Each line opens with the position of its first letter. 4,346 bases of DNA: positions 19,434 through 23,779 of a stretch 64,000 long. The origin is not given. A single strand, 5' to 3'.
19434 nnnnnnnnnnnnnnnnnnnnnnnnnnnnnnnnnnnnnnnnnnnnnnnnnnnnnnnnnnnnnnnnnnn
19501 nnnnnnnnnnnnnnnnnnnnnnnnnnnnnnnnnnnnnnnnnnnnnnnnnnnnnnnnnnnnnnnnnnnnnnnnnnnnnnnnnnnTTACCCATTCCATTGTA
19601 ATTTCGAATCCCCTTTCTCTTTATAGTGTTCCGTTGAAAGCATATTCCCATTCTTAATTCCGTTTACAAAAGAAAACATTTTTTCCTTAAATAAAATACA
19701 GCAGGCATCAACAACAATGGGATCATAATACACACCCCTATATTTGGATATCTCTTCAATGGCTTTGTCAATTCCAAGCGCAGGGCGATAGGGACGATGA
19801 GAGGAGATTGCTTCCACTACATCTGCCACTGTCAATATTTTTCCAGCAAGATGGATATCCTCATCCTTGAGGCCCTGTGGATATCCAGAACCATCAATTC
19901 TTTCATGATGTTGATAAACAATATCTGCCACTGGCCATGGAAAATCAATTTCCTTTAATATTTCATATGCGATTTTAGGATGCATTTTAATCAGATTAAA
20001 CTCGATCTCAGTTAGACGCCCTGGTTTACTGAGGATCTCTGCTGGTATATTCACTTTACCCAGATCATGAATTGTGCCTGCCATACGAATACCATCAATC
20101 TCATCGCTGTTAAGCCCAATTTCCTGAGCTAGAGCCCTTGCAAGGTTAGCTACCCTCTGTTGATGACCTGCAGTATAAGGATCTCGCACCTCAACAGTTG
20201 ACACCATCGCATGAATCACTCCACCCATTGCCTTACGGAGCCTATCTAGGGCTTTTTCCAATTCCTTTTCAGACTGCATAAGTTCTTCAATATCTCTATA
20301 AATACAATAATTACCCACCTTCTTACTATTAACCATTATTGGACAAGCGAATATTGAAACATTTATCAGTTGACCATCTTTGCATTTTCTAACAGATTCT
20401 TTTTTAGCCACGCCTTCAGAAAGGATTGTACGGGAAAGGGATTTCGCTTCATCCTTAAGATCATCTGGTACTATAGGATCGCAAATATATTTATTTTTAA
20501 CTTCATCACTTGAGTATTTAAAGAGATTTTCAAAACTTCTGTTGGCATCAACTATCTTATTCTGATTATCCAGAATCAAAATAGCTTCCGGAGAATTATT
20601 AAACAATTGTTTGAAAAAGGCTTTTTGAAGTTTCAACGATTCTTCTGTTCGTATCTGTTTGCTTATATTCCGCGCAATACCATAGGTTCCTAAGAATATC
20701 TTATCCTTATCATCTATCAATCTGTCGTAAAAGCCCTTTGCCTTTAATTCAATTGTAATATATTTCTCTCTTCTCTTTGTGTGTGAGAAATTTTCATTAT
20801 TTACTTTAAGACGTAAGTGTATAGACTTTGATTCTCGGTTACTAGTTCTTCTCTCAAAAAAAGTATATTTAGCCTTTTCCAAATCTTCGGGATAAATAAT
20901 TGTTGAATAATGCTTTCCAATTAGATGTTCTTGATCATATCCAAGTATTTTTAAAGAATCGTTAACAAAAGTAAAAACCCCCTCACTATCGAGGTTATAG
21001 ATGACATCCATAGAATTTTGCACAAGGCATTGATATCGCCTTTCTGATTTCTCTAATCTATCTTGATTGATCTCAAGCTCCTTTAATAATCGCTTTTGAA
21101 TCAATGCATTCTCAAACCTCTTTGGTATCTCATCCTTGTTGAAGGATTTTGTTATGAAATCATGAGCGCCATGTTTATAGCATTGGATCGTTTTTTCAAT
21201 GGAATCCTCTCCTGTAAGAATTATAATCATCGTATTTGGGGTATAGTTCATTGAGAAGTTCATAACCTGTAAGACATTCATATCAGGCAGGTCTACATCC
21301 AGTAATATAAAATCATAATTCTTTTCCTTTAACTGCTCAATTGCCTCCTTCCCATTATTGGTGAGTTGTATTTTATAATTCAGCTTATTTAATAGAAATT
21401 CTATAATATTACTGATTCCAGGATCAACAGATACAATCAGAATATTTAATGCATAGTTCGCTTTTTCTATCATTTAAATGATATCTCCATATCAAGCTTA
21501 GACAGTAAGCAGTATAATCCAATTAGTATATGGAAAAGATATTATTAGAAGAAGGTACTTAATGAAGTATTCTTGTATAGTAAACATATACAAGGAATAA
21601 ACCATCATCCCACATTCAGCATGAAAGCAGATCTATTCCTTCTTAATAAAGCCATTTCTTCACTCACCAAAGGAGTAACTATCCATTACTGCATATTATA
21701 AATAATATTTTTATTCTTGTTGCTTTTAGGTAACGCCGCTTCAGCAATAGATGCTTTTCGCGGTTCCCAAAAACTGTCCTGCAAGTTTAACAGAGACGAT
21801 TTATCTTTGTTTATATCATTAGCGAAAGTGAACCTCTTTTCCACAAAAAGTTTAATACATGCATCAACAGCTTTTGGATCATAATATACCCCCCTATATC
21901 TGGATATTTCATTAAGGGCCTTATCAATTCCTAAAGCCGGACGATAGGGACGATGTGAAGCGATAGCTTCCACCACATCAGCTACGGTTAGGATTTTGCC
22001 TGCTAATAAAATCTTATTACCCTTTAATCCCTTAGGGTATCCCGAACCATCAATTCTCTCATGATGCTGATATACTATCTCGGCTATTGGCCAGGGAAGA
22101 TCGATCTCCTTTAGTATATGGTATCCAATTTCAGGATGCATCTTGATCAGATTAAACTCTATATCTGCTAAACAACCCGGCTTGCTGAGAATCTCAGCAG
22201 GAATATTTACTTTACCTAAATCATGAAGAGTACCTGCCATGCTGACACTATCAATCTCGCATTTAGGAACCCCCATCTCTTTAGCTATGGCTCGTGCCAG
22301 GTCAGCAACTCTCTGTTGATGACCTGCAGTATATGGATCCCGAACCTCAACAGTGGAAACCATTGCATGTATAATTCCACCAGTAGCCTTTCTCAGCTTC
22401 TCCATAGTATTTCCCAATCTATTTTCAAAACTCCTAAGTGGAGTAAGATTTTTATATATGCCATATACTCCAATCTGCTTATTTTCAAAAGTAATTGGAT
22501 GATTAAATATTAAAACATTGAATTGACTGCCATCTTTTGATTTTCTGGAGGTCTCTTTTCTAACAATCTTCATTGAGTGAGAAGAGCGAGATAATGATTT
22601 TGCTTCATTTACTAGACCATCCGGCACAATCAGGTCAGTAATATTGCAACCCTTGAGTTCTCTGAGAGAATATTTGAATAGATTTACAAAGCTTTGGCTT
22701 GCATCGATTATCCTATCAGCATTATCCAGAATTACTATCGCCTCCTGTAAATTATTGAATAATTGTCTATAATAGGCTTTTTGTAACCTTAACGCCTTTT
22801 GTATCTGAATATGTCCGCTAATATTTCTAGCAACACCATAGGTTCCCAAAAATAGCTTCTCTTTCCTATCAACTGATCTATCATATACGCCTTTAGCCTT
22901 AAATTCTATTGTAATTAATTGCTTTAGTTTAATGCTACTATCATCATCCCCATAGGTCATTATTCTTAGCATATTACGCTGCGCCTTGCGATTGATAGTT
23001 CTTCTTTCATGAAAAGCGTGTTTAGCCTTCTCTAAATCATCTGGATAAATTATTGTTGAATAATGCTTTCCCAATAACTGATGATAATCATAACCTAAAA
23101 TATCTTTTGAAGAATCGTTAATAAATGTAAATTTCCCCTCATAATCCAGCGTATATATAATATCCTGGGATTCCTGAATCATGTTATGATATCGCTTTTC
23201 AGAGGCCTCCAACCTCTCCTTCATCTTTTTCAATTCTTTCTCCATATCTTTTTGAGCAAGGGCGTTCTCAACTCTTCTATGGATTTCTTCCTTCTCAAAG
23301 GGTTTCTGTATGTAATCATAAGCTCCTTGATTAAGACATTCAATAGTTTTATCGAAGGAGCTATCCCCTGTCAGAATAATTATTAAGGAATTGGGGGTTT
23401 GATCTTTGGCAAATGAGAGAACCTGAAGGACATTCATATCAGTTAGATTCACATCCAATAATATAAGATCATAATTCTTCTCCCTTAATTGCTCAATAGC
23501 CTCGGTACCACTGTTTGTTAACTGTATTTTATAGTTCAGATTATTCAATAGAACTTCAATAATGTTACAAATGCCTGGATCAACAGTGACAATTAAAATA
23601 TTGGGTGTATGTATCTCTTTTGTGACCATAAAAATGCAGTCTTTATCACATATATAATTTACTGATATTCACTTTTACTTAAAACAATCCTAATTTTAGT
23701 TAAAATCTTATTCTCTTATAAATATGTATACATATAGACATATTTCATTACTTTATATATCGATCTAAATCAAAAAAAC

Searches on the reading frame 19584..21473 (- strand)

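Call 9: search_protein_families(library=pfam, proteins=[window:19584-21473:-], max_evalue=0.001)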
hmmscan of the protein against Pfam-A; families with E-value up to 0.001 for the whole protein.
window:19584-21473:- (629 aa): 9 families
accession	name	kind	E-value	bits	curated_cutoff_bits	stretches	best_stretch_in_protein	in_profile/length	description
PF13487.12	HD_5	-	2.2e-38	132.1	27.2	1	423-586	3-169/170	HD domain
PF00072.30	Response_reg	-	4.3e-22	78.8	30.2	1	11-119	1-109/111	Response regulator receiver domain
PF00989.32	PAS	-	4.9e-22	78.5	22.6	2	286-395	2-113/113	PAS fold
PF01966.28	HD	-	1.7e-19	70.6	22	1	435-555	2-115/116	HD domain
PF13426.13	PAS_9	-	5.9e-17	62.3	27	2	295-397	1-103/103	PAS domain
PF13188.13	PAS_8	-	5.3e-11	42.4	21.8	1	285-339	1-55/65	PAS domain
PF08448.16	PAS_4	-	6.4e-11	42.9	23.1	1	291-397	1-107/110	PAS fold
PF08447.18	PAS_3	-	8.5e-10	39.2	25.6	1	308-385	2-82/89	PAS fold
PF14598.12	PAS_11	-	1.8e-05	25.1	25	0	161-229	8-76/109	PAS domain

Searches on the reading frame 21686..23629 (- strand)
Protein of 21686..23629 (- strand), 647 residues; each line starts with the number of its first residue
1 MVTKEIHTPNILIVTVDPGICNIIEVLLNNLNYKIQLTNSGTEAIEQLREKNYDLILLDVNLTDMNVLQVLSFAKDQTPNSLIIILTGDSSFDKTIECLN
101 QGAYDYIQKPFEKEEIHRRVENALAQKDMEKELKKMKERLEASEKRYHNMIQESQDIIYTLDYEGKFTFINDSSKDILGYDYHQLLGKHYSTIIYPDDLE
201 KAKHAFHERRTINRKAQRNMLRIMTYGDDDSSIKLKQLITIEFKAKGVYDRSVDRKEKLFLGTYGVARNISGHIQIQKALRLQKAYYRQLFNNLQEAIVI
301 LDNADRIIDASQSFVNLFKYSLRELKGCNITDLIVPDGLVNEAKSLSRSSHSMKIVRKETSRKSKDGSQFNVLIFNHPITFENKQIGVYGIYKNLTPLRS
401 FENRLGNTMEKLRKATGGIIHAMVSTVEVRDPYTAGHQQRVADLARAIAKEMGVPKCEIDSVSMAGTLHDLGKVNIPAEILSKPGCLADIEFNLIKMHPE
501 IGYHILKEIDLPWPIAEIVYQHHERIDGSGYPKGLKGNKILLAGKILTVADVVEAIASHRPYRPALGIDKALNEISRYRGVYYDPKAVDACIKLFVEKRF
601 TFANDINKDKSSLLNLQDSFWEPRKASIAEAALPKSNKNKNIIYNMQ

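Call 9: search_protein_families(library=pfam, proteins=[window:21686-23629:-], max_evalue=0.001)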
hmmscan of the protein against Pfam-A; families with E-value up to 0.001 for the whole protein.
window:21686-23629:- (647 aa): 10 families
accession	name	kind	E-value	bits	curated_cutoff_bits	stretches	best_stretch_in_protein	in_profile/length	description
PF13487.12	HD_5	-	3e-37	128.4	27.2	1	423-586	3-169/170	HD domain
PF00072.30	Response_reg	-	7.9e-22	78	30.2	1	11-120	1-110/111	Response regulator receiver domain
PF01966.28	HD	-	4e-19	69.4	22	1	435-555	2-115/116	HD domain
PF13426.13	PAS_9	-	1.4e-16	61.1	27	2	296-396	2-102/103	PAS domain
PF00989.32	PAS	-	5e-16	59.2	22.6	2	286-390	2-108/113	PAS fold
PF13188.13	PAS_8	-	7.1e-15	54.7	21.8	1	286-333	2-49/65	PAS domain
PF08447.18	PAS_3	-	6.2e-10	39.7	25.6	1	168-210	2-46/89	PAS fold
PF08448.16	PAS_4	-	7.5e-08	33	23.1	0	153-198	3-47/110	PAS fold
PF08668.18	HDOD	-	1.9e-05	24.7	22.9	1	435-524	96-195/196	HDOD domain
PF14598.12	PAS_11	-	4.5e-05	23.8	25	0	159-225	6-71/109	PAS domain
